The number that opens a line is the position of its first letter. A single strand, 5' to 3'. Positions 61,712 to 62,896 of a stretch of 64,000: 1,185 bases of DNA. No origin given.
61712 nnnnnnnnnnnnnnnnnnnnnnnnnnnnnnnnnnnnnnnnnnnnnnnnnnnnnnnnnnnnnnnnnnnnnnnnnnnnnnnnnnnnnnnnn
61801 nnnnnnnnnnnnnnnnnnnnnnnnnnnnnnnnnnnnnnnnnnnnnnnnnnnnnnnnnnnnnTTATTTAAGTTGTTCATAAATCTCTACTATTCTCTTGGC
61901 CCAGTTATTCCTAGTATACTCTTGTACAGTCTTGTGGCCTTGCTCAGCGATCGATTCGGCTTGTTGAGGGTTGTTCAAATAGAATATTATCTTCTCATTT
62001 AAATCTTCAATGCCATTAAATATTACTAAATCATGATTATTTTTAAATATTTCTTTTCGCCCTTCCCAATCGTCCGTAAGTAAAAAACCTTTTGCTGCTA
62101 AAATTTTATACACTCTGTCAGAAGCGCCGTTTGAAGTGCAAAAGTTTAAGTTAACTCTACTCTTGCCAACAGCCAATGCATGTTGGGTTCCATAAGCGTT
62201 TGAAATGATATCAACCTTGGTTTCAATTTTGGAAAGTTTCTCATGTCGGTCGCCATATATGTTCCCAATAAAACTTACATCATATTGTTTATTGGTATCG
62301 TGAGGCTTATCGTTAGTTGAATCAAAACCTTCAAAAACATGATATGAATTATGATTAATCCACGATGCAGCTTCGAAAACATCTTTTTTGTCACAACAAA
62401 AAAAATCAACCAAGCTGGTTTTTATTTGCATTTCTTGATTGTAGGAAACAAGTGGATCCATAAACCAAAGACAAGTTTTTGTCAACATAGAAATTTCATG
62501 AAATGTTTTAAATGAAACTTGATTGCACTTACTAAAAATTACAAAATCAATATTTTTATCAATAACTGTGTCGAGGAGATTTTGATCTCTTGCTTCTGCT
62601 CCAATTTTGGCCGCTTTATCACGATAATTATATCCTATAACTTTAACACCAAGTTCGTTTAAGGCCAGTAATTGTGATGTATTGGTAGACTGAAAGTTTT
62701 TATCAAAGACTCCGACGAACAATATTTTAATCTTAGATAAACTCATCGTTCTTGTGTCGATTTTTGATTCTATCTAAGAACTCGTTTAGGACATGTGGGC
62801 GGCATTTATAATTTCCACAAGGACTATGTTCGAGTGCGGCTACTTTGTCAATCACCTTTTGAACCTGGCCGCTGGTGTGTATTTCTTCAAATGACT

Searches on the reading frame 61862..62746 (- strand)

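Call 29: search_protein_families(library=pfam, proteins=[window:61862-62746:-], max_evalue=0.01)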
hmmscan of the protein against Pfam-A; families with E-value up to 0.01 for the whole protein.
window:61862-62746:- (294 aa): 1 family
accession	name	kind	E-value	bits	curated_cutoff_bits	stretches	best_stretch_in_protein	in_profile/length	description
PF13524.12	Glyco_trans_1_2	-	3.4e-20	72.9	25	1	162-286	18-142/144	Glycosyl transferase-like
